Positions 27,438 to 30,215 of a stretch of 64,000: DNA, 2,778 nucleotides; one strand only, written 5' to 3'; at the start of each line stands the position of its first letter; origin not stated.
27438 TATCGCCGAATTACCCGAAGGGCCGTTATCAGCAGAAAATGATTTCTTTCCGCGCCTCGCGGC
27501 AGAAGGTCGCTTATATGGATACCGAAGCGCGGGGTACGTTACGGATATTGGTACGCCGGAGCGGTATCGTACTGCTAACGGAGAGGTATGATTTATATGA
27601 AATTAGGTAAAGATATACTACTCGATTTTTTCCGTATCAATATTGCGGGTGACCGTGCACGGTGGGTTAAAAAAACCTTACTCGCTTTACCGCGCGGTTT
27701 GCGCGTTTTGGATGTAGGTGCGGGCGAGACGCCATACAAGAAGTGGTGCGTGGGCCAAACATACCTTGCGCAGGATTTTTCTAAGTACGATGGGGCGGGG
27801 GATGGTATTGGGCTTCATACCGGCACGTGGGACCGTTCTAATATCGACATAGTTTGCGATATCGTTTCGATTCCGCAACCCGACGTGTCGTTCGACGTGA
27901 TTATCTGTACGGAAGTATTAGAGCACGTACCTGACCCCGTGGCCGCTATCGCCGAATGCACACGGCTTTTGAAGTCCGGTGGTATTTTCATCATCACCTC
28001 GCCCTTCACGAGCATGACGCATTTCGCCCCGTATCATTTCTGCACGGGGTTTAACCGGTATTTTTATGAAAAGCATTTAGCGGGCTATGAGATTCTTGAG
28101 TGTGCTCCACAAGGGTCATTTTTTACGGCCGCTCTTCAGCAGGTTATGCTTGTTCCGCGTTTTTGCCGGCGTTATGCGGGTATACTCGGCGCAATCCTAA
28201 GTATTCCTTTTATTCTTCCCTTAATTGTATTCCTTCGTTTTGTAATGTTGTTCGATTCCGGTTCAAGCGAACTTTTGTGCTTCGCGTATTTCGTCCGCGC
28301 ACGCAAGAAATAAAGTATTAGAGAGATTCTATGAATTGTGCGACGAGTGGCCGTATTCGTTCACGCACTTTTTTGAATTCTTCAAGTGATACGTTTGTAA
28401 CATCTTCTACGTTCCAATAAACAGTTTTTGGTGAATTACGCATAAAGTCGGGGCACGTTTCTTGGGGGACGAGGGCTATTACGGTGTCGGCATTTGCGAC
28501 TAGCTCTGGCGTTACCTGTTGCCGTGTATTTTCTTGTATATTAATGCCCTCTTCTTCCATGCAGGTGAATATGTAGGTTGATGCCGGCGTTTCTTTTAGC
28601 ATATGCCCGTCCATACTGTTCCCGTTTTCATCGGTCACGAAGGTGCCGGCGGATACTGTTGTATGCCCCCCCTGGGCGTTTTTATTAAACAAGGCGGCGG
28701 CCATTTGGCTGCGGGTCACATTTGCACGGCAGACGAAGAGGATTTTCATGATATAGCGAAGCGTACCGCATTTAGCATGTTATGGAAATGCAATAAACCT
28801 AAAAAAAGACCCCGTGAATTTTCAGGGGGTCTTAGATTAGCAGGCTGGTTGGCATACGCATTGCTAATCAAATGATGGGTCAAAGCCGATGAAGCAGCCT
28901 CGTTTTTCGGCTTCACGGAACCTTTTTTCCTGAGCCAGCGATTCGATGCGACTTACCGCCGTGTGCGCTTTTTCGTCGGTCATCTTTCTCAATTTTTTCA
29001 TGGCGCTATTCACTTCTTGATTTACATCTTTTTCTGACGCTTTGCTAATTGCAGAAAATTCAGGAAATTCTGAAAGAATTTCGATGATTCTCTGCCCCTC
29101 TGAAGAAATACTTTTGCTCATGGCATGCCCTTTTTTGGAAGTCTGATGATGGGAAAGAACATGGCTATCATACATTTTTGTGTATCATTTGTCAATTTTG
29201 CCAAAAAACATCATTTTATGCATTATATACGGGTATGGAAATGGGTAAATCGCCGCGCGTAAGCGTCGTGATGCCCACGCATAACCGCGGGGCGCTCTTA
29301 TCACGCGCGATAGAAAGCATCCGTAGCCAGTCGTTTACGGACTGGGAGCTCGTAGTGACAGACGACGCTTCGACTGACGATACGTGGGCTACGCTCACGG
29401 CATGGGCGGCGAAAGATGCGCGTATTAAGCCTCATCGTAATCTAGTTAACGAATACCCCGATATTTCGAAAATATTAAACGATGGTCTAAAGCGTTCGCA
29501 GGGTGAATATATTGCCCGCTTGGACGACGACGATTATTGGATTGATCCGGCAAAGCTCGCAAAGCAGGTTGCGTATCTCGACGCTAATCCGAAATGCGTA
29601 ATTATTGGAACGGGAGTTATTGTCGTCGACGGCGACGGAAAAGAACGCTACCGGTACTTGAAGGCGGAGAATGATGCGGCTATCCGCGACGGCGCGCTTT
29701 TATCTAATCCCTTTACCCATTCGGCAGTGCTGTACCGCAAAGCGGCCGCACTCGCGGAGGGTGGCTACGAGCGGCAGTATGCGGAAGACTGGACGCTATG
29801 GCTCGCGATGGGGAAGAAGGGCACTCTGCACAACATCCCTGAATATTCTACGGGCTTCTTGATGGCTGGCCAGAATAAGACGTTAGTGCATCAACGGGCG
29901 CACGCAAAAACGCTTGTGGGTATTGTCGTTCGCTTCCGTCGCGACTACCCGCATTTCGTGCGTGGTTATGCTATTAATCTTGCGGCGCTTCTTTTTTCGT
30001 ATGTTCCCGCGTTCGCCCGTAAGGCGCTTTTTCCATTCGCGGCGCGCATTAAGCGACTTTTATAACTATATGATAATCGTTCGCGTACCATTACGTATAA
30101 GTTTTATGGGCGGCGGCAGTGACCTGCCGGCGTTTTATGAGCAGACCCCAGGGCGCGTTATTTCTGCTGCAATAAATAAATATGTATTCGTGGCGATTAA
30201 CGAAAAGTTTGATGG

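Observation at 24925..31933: Partial nucleotide-heptose pathway with duplicated kinases and no isomerase in the window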

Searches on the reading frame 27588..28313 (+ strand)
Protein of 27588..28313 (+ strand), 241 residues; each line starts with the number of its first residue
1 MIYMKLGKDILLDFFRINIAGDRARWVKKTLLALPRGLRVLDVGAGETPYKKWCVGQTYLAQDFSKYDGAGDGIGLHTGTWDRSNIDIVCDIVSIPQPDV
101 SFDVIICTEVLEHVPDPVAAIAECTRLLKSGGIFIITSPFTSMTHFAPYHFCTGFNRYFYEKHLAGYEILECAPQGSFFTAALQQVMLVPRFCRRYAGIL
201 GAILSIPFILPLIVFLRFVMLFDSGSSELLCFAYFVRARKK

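Call 3: search_protein_families(library=pfam, proteins=[window:27588-28313:+], max_evalue=0.01)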
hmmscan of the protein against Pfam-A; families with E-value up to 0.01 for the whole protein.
window:27588-28313:+ (241 aa): 7 families
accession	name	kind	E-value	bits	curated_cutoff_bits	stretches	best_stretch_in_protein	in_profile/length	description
PF08241.18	Methyltransf_11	-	3.9e-14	53.5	21.2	1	86-136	44-95/95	Methyltransferase domain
PF13489.12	Methyltransf_23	-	8.2e-13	48.8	27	1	24-142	10-122/164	Methyltransferase domain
PF13847.12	Methyltransf_31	-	3e-11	43.7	27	1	89-156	60-127/145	Methyltransferase domain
PF08242.18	Methyltransf_12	-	1.8e-08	35.5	30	1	87-134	52-98/98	Methyltransferase domain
PF13649.12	Methyltransf_25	-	1.1e-07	32.9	27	1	88-132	51-97/97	Methyltransferase domain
PF05148.21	Methyltransf_8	-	8.5e-05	23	27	1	88-157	109-180/219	Hypothetical methyltransferase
PF05401.17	NodS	-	0.0092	16.3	24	0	88-141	94-149/201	Nodulation protein S (NodS)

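Call 4: search_protein_families(library=ncbifam, proteins=[window:27588-28313:+], max_evalue=0.01)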
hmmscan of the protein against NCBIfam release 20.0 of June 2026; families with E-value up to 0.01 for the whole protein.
window:27588-28313:+ (241 aa): 17 families
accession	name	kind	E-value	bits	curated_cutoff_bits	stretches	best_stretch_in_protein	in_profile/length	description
TIGR01983.1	UbiG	equivalog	1.3e-09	37.7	102.95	1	97-137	111-152/228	bifunctional 2-polyprenyl-6-hydroxyphenol methylase/3-demethylubiquinol 3-O-methyltransferase UbiG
NF045667.1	MTase_DVU1556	equivalog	2.2e-08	33.8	155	1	31-137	17-120/213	DVU_1556 family methyltransferase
TIGR04345.1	ovoA_Cterm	equivalog_domain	2.7e-07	30.4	170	1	97-155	130-188/242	putative 4-mercaptohistidine N1-methyltransferase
NF040539.1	AST_met_ArsM_2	exception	2.1e-06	27.8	240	1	88-138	115-165/262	putative arsinothricin biosynthesis methyltransferase ArsM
NF001241.0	PRK00216.1-2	equivalog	4.2e-06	26.6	327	1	21-142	34-152/231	demethylmenaquinone methyltransferase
TIGR02072.1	BioC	equivalog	6.2e-06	26.2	184.95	1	38-138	36-134/244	malonyl-ACP O-methyltransferase BioC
NF041537.1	ArsM_AhpD_UU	exception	3.2e-05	22.9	510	1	94-137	138-181/345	arsenite methyltransferase/AhpD domain selenoprotein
NF041675.1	sarc_dimgly_tmase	equivalog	3.3e-05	23.9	550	1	86-141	118-174/278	sarcosine/dimethylglycine N-methyltransferase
NF008823.0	PRK11873.1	subfamily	4.3e-05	23.1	263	1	90-137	135-182/272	arsenite methyltransferase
NF041536.1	ArsM_DUF2284_UU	exception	4.3e-05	22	575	1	94-139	138-183/459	arsenite methyltransferase/DUF2284 domain selenoprotein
NF047649.1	MTase_UXPK_star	exception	0.00011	21.4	460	1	89-137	134-182/283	methyltransferase/UXPK-star double selenoprotein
NF045823.1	PthPhpthDimycoMt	equivalog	0.00021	20.5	300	1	38-137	68-167/256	phthiotriol/phenolphthiotriol dimycocerosates methyltransferase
NF001243.0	PRK00216.1-4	equivalog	0.00071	19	235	1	87-137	101-152/237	demethylmenaquinone methyltransferase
NF041255.1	mycofact_MftM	equivalog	0.0012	18.2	200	1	88-141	191-244/289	mycofactocin oligosaccharide methyltransferase MftM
NF001240.0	PRK00216.1-1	equivalog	0.004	16.2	378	1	88-136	120-168/251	bifunctional demethylmenaquinone methyltransferase/2-methoxy-6-polyprenyl-1,4-benzoquinol methylase UbiE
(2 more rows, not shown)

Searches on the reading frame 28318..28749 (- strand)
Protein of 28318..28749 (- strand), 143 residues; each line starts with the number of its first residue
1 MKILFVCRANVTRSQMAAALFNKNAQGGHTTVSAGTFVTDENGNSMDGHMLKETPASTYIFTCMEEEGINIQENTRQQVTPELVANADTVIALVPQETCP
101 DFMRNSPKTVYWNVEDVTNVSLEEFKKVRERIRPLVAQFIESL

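Call 3: search_protein_families(library=pfam, proteins=[window:28318-28749:-], max_evalue=0.01)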
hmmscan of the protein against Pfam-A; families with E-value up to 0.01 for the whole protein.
window:28318-28749:- (143 aa): 1 family
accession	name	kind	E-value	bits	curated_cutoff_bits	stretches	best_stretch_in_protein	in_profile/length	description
PF01451.26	LMWPc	-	1.6e-13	51.5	23.2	1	3-139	1-143/144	Low molecular weight phosphotyrosine protein phosphatase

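Call 4: search_protein_families(library=ncbifam, proteins=[window:28318-28749:-], max_evalue=0.01)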
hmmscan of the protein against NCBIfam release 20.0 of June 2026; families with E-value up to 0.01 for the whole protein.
window:28318-28749:- (143 aa): 4 families
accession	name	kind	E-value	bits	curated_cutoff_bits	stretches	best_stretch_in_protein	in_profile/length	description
NF010053.0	PRK13530.1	subfamily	1.5e-12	48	215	1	3-141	6-130/133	arsenate reductase (thioredoxin)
TIGR02691.1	arsC_pI258_fam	equivalog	2.5e-11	43.9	174.3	1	3-138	1-128/129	arsenate reductase (thioredoxin)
TIGR02689.1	ars_reduc_gluta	equivalog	2.6e-08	34.1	157.6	1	2-139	2-125/126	arsenate reductase, glutathione/glutaredoxin type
NF002995.0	PRK03759.1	equivalog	0.0052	16.5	127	1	44-133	67-155/185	isopentenyl-diphosphate Delta-isomerase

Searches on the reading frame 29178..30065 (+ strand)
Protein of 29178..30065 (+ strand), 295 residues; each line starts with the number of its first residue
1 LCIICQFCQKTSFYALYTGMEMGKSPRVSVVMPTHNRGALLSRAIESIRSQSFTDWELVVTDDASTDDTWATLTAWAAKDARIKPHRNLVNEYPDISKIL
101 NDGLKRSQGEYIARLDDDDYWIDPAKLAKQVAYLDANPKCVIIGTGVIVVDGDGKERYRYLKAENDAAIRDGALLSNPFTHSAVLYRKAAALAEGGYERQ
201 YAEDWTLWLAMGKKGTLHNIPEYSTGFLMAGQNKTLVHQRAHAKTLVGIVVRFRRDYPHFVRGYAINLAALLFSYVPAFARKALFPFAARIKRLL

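Call 3: search_protein_families(library=pfam, proteins=[window:29178-30065:+], max_evalue=0.01)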
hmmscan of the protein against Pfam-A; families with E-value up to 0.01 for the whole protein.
window:29178-30065:+ (295 aa): 4 families
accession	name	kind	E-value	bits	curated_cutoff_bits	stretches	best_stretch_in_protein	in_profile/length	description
PF00535.33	Glycos_transf_2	-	5.6e-27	95.2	23.3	1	29-168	1-141/168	Glycosyl transferase family 2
PF13641.12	Glyco_tranf_2_3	-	8.5e-06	26.4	27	1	26-148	1-124/230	Glycosyltransferase like family 2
PF10111.15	Glyco_tranf_2_2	-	9.1e-06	25.8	27.3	1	44-214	18-202/276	Glycosyltransferase like family 2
PF13704.12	Glyco_tranf_2_4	-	0.0081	17.1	27.5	0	39-121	5-84/98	Glycosyl transferase family 2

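Call 4: search_protein_families(library=ncbifam, proteins=[window:29178-30065:+], max_evalue=0.01)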
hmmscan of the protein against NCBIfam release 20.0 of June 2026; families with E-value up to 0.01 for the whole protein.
window:29178-30065:+ (295 aa): 20 families
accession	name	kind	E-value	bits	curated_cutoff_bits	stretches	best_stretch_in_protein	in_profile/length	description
NF053739.1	GlytfEpsEBac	equivalog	3.8e-33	114.6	450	1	26-215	1-189/265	glycosyltransferase EpsE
NF047683.1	TeichurnBiosyTuaG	equivalog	1.2e-26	93.9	400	1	24-215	4-190/252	teichuronic acid biosynthesis protein TuaG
NF050050.1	ProtGlycPglI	equivalog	1.4e-19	70.7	500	1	26-214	2-188/306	GalNAc(5)-diNAcBac-PP-undecaprenol beta-1,3-glucosyltransferase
TIGR04017.1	WcaA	equivalog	3.6e-16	59.6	495.75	1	24-129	3-105/279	colanic acid biosynthesis glycosyltransferase WcaA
NF007453.0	PRK10018.1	equivalog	5.8e-16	59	382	1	24-132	4-109/280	colanic acid biosynthesis glycosyltransferase WcaA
NF041875.1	EPS_EpsD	equivalog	2e-14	53.7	370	1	28-214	1-192/325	exopolysaccharide biosynthesis glycosyltransferase EpsD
NF007482.0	PRK10073.1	equivalog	9.7e-14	51.1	423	1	23-120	3-97/334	glycosyltransferase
TIGR03937.1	PgaC_IcaA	equivalog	4e-12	45.8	422.3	1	18-140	37-156/407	poly-beta-1,6-N-acetyl-D-glucosamine synthase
TIGR03965.1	mycofact_glyco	equivalog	6.9e-11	41.7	280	1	24-215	72-267/467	mycofactocin biosynthesis glycosyltransferase MftF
TIGR03111.1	glyc2_xrt_Gpos1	hypoth_equivalog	4.5e-10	38.9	363.95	1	21-156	44-177/439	TIGR03111 family XrtG-associated glycosyltransferase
TIGR04440.1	glyco_TIGR04440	domain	9.3e-10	38.6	70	1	28-163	2-135/215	TIGR00180 family glycosyltransferase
NF038299.1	EPS_HpsN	equivalog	4.8e-08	32.3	425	1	26-138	1-110/317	hormogonium polysaccharide biosynthesis glycosyltransferase HpsN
NF038302.1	EPS_HpsE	equivalog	8.3e-08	31.5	300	1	28-144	3-121/307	hormogonium polysaccharide biosynthesis glycosyltransferase HpsE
NF010496.0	PRK13915.1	equivalog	1.7e-06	27.4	262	1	20-129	25-137/307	glucosyl-3-phosphoglycerate synthase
NF045692.1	OglycostaseCruG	equivalog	4.3e-06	25.9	600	1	27-84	42-99/386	2'-O-glycosyltransferase CruG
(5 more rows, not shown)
